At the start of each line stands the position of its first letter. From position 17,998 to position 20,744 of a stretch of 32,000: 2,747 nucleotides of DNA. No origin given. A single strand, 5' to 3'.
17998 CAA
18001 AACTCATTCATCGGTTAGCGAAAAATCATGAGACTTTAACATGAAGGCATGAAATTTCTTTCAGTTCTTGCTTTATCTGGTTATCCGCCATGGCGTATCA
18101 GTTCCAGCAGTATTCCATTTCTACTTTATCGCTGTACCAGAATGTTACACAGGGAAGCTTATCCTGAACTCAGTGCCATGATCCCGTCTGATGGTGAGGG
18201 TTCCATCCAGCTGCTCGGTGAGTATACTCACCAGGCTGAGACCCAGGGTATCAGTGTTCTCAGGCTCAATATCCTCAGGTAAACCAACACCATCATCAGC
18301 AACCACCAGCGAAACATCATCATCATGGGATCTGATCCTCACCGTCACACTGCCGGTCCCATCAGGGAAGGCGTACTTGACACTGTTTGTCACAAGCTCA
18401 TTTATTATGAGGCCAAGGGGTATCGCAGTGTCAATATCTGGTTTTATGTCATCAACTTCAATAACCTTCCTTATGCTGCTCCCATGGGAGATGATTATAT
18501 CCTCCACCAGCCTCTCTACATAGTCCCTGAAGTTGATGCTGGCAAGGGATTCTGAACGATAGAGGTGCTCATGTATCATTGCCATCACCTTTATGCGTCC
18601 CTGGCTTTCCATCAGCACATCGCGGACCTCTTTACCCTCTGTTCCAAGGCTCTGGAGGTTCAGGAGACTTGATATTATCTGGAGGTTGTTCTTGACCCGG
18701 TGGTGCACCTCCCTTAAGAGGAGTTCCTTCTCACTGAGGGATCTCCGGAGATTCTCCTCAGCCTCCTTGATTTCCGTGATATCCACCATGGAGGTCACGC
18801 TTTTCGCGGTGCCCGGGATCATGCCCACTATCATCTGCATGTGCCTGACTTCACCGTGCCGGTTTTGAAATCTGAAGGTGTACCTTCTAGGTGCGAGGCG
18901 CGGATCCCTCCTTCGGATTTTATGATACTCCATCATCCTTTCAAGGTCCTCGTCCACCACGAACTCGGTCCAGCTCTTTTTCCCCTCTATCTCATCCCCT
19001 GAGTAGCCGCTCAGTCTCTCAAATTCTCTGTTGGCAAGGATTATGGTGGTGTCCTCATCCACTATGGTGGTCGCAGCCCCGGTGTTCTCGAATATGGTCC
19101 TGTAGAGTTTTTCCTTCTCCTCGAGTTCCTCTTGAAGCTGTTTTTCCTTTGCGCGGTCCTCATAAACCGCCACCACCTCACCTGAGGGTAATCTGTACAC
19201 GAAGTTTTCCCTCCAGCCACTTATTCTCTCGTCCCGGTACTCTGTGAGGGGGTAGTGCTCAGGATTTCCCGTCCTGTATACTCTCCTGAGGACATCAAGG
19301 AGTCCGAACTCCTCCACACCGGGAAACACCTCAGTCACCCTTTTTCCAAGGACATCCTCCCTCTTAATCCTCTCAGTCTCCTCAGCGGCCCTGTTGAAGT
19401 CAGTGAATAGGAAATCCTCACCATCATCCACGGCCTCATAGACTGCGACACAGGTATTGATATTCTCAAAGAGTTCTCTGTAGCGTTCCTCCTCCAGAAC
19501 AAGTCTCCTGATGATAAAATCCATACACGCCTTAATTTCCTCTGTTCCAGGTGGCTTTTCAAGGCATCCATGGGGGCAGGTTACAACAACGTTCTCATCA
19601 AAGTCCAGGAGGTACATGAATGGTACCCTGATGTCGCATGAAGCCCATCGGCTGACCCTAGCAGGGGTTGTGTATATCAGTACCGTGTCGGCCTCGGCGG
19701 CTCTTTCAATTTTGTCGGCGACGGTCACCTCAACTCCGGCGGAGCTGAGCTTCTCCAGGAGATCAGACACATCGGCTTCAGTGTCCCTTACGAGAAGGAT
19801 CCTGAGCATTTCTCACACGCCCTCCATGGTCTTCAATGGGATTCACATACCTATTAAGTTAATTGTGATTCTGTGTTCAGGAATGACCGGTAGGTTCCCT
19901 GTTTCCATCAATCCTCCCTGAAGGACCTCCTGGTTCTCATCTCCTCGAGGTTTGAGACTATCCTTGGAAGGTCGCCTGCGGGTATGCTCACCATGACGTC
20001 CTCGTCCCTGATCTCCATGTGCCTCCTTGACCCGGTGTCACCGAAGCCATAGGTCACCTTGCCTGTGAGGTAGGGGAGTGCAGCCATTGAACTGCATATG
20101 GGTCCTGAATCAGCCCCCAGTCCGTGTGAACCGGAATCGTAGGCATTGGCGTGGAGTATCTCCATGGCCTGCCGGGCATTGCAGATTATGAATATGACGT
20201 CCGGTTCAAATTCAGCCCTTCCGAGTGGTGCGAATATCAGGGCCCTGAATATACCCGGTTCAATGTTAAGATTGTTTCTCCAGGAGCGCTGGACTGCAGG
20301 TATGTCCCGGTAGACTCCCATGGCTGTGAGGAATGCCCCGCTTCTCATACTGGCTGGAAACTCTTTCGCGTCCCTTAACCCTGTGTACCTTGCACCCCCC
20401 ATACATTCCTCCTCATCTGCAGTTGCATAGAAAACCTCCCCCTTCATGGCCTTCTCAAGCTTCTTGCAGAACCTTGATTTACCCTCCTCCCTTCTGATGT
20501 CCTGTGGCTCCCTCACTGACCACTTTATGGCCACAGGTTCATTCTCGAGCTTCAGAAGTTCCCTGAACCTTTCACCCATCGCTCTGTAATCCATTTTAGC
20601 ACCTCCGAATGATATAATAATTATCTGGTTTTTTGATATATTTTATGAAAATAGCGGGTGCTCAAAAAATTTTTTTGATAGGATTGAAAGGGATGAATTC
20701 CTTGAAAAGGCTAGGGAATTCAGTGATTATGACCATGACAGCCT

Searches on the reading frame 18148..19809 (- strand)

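Call 9: search_protein_families(library=pfam, proteins=[window:18148-19809:-], max_evalue=0.001)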
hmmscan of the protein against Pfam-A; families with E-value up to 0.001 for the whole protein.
window:18148-19809:- (554 aa): 9 families
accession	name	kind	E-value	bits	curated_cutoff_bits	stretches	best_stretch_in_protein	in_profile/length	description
PF07568.18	HisKA_2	-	1.2e-28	99.4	22.3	1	367-441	1-75/76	Histidine kinase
PF02518.31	HATPase_c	-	2.3e-15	57.4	26.4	1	463-553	4-108/111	Histidine kinase-, DNA gyrase B-, and HSP90-like ATPase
PF00989.32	PAS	-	6.4e-14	52.4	22.6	1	235-328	2-93/113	PAS fold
PF13426.13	PAS_9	-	6.5e-13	49.3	27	1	246-346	3-103/103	PAS domain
PF08448.16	PAS_4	-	1.3e-12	48.3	23.1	1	240-326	1-83/110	PAS fold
PF13188.13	PAS_8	-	1.4e-11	44.3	21.8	1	235-284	2-48/65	PAS domain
PF08447.18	PAS_3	-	3.8e-09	37.1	25.6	1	257-331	2-75/89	PAS fold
PF13581.12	HATPase_c_2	-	5.3e-07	30.1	27.4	1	461-534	28-112/127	Histidine kinase-like ATPase domain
PF07536.20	HWE_HK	-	6.4e-06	27.3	22.8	1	367-435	1-66/83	HWE histidine kinase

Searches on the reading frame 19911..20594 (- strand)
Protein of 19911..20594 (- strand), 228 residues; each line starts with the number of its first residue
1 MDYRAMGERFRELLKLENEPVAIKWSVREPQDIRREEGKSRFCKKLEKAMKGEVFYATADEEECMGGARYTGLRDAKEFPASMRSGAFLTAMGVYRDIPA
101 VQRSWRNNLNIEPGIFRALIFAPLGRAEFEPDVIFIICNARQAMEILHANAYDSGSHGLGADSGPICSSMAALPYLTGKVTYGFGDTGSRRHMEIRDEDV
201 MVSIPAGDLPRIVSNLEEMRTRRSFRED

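Call 9: search_protein_families(library=pfam, proteins=[window:19911-20594:-], max_evalue=0.001)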
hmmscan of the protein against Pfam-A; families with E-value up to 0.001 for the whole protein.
window:19911-20594:- (228 aa): 1 family
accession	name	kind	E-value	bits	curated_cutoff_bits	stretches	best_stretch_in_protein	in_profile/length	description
PF02596.20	DUF169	-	2.5e-52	178.2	27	1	10-215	2-209/209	Uncharacterised ArCR, COG2043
